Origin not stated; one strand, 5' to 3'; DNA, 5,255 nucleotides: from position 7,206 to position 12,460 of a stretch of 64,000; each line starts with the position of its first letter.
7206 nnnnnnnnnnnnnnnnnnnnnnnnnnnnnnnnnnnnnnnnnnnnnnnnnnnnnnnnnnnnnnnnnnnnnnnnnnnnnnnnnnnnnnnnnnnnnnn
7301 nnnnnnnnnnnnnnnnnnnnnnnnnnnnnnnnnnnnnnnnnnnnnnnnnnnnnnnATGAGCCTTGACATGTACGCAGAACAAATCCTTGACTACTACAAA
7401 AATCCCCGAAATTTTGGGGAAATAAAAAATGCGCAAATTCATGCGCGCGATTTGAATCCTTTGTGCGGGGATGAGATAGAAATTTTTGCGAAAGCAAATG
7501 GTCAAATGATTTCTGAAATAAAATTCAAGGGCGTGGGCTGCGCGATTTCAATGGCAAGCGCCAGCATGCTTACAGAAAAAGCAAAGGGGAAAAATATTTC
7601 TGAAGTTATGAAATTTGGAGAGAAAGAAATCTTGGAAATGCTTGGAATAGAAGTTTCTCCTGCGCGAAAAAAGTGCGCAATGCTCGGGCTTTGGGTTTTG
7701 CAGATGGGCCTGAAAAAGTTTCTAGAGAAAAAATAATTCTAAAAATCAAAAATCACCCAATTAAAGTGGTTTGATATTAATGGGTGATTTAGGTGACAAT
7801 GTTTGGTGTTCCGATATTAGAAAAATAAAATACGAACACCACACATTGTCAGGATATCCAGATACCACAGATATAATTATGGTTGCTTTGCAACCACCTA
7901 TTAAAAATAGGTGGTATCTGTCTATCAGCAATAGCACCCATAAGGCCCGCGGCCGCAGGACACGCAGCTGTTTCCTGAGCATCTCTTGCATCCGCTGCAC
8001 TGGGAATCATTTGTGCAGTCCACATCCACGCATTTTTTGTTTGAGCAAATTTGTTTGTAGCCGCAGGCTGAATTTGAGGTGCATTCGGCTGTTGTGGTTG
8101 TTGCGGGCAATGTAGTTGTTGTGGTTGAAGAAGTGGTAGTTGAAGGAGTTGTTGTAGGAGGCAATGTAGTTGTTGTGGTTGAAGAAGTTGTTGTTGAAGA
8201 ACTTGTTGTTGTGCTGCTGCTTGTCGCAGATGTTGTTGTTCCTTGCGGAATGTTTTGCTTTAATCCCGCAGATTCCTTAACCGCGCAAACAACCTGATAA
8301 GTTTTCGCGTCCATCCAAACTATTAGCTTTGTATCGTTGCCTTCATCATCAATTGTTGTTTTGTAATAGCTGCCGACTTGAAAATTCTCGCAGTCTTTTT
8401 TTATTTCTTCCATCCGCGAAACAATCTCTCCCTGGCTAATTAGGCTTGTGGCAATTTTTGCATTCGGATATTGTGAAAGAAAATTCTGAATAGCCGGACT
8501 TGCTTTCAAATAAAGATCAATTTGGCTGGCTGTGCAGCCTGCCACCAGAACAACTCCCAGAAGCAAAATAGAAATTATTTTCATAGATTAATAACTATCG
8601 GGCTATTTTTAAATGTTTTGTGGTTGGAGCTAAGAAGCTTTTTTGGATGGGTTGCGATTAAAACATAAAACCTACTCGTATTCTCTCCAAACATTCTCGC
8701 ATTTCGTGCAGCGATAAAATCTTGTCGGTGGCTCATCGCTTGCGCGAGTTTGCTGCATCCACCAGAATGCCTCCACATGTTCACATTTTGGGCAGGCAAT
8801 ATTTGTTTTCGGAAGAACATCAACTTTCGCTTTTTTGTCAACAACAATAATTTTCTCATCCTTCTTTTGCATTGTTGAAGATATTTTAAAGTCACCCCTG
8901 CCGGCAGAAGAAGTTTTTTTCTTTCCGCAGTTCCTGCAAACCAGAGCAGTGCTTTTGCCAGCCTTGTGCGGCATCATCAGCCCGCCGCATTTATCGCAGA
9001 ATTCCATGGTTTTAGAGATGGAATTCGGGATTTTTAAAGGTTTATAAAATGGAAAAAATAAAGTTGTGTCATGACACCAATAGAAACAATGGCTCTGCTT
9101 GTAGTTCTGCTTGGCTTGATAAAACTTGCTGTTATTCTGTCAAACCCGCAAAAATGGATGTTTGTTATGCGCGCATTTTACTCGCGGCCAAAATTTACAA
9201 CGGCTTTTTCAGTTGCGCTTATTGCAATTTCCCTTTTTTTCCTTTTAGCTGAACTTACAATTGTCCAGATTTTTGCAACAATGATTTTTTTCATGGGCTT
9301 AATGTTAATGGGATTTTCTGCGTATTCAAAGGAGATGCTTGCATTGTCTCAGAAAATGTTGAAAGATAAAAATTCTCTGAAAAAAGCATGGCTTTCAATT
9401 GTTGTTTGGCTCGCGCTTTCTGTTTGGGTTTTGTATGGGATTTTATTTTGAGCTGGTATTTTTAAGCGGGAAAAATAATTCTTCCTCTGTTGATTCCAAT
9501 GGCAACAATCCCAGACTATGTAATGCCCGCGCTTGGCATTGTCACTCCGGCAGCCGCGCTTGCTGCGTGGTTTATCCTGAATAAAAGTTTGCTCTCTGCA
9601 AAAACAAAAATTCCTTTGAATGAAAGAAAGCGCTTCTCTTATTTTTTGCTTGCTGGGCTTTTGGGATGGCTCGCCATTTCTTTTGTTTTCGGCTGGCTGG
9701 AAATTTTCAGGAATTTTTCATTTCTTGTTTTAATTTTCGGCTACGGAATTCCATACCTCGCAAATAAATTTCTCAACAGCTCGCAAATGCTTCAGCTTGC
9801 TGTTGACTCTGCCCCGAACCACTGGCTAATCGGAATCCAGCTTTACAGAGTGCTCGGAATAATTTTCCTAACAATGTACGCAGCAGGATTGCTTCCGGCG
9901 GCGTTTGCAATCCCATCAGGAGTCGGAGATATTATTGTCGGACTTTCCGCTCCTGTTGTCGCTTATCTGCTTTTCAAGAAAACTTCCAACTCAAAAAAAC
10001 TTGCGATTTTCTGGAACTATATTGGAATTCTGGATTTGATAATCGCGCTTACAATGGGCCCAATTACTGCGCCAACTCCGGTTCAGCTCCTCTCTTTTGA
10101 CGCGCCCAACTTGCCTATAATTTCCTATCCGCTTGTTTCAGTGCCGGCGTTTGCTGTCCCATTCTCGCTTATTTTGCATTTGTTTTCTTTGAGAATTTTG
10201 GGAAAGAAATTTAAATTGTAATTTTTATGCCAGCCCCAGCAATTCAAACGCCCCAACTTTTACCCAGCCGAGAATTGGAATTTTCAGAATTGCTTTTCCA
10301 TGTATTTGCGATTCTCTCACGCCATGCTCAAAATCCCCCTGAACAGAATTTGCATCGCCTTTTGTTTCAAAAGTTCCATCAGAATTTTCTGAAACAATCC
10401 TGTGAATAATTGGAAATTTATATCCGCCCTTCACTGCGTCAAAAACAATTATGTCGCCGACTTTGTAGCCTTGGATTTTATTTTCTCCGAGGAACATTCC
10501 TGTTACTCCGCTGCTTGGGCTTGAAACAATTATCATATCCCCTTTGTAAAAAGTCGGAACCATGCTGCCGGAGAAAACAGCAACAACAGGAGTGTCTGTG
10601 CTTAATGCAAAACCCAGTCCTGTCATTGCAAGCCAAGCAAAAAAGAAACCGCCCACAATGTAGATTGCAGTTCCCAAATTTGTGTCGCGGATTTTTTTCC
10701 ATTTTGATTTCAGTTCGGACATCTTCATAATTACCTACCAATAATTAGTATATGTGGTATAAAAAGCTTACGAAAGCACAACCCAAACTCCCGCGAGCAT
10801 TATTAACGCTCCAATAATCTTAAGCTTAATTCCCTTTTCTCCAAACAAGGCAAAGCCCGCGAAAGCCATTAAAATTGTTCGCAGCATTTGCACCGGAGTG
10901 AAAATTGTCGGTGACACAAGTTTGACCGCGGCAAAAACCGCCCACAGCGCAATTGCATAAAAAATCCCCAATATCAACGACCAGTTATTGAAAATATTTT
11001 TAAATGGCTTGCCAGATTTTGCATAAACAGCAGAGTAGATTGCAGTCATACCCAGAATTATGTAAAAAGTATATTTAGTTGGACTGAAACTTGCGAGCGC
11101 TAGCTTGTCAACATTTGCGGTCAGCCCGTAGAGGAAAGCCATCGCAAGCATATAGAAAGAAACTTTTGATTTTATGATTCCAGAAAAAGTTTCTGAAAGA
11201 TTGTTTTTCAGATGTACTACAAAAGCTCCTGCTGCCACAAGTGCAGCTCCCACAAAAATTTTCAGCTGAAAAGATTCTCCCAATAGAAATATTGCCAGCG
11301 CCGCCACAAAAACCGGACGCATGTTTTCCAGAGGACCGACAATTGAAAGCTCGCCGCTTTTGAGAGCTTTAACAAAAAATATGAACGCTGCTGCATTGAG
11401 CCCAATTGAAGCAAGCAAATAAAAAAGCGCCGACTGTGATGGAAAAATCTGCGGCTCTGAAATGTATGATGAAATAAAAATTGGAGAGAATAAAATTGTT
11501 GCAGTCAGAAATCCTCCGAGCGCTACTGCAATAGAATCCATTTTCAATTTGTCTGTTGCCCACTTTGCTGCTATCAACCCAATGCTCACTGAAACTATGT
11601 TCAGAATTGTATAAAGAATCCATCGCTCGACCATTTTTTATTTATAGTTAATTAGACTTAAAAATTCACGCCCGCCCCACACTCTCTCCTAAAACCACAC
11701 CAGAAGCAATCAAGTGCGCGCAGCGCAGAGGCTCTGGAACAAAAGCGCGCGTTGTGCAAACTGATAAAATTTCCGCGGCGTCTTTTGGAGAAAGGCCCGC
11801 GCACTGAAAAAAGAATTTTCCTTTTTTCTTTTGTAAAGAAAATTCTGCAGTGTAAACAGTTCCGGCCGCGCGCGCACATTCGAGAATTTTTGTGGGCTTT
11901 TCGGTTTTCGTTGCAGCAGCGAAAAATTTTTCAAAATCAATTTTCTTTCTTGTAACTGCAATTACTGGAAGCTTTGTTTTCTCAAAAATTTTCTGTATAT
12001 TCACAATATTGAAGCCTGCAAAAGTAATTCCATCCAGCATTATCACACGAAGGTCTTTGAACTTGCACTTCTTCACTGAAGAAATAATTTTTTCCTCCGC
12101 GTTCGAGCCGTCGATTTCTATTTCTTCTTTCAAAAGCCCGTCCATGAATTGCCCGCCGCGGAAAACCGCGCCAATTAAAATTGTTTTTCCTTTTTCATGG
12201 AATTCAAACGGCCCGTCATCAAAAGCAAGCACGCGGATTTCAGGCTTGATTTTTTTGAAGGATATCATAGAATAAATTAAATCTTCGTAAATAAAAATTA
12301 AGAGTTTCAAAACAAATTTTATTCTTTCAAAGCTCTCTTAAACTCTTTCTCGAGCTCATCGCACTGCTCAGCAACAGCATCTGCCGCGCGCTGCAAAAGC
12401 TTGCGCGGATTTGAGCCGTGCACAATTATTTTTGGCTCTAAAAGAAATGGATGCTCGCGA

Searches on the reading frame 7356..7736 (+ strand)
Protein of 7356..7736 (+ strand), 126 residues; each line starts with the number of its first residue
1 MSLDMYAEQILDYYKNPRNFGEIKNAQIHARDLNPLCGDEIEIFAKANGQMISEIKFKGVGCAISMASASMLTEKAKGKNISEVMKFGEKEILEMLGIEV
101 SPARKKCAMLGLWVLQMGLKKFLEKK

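Call 59: search_protein_families(library=pfam, proteins=[window:7356-7736:+], max_evalue=0.000001)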
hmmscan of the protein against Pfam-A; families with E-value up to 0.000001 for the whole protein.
window:7356-7736:+ (126 aa): 1 family
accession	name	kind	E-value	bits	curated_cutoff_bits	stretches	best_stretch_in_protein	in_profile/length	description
PF01592.21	NifU_N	-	9.9e-30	103.7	22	1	5-126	1-124/127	NifU-like N terminal domain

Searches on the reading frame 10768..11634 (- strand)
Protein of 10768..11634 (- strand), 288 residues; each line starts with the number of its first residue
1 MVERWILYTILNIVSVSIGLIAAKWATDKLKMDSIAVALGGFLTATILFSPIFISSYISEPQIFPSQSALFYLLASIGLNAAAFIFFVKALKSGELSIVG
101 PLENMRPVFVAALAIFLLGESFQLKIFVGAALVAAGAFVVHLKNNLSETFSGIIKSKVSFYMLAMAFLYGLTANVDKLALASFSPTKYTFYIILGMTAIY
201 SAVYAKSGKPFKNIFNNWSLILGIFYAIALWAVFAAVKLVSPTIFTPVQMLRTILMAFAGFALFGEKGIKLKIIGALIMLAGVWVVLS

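Call 60: search_protein_families(library=pfam, proteins=[window:10768-11634:-], max_evalue=0.000001)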
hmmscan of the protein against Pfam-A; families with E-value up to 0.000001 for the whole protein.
window:10768-11634:- (288 aa): 1 family
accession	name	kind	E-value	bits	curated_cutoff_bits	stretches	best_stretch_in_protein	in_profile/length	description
PF00892.27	EamA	-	1e-27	97.5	28.2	2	4-140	2-133/135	EamA-like transporter family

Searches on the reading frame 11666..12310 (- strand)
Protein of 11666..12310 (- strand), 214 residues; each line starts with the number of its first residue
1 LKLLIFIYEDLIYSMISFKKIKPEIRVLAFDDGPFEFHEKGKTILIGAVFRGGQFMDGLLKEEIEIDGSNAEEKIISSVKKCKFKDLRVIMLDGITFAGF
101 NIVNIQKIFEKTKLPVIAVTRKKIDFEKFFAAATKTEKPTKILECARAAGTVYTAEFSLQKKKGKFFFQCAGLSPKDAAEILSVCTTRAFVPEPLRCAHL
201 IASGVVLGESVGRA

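Call 60: search_protein_families(library=pfam, proteins=[window:11666-12310:-], max_evalue=0.000001)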
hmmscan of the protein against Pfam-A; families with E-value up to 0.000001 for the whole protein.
window:11666-12310:- (214 aa): 1 family
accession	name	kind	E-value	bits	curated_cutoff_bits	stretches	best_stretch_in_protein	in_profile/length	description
PF01949.23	Endo_dU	-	2.6e-52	177.3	32.7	1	24-205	2-181/182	Endonuclease dU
